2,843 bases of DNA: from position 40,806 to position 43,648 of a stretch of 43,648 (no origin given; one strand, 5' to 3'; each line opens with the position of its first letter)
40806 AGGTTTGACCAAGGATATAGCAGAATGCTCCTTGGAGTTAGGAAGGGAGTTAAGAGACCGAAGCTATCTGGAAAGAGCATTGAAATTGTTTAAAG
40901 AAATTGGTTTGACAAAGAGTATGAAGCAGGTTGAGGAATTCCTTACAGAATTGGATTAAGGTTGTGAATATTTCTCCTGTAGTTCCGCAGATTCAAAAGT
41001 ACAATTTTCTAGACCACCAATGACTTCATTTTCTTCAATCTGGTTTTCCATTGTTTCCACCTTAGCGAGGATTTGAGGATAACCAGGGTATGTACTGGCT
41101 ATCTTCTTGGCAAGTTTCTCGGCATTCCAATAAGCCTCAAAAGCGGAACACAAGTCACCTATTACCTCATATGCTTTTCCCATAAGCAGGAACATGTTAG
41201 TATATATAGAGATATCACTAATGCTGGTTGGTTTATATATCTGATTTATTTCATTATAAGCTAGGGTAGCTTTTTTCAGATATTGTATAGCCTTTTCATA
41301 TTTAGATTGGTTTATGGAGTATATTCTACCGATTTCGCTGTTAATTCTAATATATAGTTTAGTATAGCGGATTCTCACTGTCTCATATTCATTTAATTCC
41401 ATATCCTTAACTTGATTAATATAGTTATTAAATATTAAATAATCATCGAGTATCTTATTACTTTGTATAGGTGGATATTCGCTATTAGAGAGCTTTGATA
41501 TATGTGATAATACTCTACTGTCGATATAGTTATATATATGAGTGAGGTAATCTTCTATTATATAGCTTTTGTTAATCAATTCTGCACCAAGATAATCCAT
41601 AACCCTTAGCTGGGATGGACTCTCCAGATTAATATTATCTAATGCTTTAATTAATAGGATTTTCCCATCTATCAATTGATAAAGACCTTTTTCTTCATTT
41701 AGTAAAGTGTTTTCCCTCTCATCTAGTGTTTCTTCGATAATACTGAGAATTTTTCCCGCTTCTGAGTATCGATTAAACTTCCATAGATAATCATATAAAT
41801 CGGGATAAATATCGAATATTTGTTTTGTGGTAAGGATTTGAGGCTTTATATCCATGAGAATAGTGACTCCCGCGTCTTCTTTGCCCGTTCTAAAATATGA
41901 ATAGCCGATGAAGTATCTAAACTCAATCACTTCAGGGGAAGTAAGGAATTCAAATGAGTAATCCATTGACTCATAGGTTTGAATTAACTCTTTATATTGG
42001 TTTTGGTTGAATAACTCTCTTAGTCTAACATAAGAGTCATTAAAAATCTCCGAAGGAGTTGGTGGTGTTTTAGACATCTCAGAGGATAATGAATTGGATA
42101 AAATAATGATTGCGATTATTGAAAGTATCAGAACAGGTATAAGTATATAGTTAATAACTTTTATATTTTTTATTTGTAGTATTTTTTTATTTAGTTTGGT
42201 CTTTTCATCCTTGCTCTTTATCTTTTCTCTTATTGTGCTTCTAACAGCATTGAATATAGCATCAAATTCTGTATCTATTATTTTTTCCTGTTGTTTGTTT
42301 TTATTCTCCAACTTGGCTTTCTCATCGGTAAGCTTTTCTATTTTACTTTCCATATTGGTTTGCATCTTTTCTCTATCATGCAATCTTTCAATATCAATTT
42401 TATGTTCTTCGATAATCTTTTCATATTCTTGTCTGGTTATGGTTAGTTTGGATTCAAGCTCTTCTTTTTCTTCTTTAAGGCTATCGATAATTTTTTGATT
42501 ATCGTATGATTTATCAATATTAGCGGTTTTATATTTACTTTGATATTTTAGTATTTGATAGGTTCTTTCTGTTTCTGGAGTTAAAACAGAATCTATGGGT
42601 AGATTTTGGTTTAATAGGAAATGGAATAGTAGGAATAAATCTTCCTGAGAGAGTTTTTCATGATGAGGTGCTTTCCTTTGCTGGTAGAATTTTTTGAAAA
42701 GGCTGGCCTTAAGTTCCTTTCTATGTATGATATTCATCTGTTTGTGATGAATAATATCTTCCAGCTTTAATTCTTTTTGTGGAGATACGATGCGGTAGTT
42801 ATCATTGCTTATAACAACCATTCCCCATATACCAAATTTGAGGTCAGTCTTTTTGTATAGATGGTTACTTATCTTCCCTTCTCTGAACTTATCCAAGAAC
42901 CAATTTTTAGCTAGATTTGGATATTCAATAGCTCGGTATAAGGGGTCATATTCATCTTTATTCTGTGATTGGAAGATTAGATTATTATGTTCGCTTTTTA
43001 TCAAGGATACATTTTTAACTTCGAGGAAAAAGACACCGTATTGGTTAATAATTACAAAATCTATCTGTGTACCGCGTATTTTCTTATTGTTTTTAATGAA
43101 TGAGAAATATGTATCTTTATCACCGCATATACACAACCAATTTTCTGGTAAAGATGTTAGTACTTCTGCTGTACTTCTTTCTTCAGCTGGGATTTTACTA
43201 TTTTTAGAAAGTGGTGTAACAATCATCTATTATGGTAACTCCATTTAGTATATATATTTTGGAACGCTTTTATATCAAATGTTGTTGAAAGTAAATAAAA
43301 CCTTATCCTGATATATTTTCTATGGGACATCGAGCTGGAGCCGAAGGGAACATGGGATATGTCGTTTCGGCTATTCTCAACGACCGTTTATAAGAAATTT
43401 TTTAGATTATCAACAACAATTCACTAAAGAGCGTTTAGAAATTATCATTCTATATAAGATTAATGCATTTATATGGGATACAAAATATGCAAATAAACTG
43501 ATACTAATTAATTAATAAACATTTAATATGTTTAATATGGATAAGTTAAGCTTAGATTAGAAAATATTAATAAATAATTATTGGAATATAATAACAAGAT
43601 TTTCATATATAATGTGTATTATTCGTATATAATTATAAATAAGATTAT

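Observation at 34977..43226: Three-gene cassette (NYN/LOTUS-TPR nuclease, tandem-cyclase STAND NTPase-TPR, NERD/coiled-coil/TM/TPR): candidate nucleotide-signalling, nuclease-armed system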

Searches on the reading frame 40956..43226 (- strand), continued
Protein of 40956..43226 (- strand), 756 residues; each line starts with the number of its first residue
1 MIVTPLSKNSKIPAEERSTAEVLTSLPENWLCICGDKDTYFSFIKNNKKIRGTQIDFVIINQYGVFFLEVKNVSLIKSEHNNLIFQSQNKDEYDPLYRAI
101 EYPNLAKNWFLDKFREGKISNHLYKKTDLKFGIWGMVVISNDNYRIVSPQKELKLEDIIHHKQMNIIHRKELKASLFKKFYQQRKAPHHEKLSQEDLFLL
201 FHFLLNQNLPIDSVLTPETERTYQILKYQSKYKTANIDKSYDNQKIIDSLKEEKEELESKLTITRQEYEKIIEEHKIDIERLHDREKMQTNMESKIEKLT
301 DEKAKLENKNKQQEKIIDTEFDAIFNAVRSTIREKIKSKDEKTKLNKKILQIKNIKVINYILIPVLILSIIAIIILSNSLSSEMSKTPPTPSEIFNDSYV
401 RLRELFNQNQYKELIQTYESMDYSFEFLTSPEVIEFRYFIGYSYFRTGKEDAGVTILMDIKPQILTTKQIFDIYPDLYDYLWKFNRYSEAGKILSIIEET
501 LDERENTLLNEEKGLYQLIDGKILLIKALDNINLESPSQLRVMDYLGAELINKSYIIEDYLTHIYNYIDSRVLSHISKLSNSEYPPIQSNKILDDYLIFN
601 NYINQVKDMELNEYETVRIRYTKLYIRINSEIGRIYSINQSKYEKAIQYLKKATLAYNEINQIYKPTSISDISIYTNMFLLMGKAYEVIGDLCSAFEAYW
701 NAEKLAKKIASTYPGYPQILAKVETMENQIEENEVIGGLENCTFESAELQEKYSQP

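Call 90: search_solved_structures(query=A1, max_evalue=1, show_alignments=1)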
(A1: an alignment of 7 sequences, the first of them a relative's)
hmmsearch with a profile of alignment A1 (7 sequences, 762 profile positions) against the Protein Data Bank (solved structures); distinct sequences matched with E-value up to 1: 3.
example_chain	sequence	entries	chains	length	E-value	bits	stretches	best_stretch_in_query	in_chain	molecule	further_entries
4cad_C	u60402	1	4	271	0.083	14.5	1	330-382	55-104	RAS AND A-FACTOR CONVERTING ENZYME 1, RCE1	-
9gzg_A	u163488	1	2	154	0.3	12.6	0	664-719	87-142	Engineered CTPR protein with glutamic acids for conductivity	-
6pfp_A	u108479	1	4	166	0.5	11.9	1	229-311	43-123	Myosin-7 fused to GP7 and EB1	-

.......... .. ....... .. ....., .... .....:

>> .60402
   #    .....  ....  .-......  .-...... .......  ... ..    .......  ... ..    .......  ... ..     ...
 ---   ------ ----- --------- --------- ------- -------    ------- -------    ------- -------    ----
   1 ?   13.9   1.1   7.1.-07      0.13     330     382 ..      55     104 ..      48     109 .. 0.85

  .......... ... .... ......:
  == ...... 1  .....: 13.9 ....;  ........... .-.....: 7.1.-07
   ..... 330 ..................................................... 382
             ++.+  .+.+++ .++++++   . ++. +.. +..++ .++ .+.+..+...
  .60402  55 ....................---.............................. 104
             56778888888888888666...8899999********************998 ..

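Call 93: search_protein_families(library=phrogs, proteins=[window:40956-43226:-, L005:7310-9334:-], max_evalue=0.001)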
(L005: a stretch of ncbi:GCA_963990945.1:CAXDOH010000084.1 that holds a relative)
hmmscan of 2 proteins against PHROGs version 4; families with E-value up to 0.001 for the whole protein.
window:40956-43226:- (756 aa): 0 families

L005:7310-9334:- (674 aa): 0 families

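Call 94: search_protein_families(library=padloc, proteins=[L005:7310-9334:-, L005:6479-7072:-, L005:5407-6495:-, L005:4751-5266:-, L005:3957-4553:-], max_evalue=0.001)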
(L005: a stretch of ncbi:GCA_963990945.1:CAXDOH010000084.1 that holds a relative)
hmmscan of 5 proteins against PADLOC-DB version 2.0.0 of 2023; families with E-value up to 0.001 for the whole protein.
L005:7310-9334:- (674 aa): 0 families

L005:6479-7072:- (197 aa): 0 families

L005:5407-6495:- (362 aa): 0 families

L005:4751-5266:- (171 aa): 0 families

L005:3957-4553:- (198 aa): 3 families
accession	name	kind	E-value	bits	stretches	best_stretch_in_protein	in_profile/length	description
PDLC02940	RT_II-A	-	4.4e-05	20.3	1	8-102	8-93/477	-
PDLC01879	CARF3--CARF_TM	-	5.7e-05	20.9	1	6-84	154-215/222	-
PDLC01438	Csa3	-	0.00022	19.4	1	11-112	151-223/305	"CAS-I,CAS-II,CAS-III,CAS-IV,CAS-V,CAS-VI; associated_signaling"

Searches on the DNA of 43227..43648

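Call 27: search_rna_families(source=window, start=43227, end=43648, threshold=evalue, max_evalue=10, show_alignments=3)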
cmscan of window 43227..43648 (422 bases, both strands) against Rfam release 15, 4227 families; matches with E-value up to 10: 0.
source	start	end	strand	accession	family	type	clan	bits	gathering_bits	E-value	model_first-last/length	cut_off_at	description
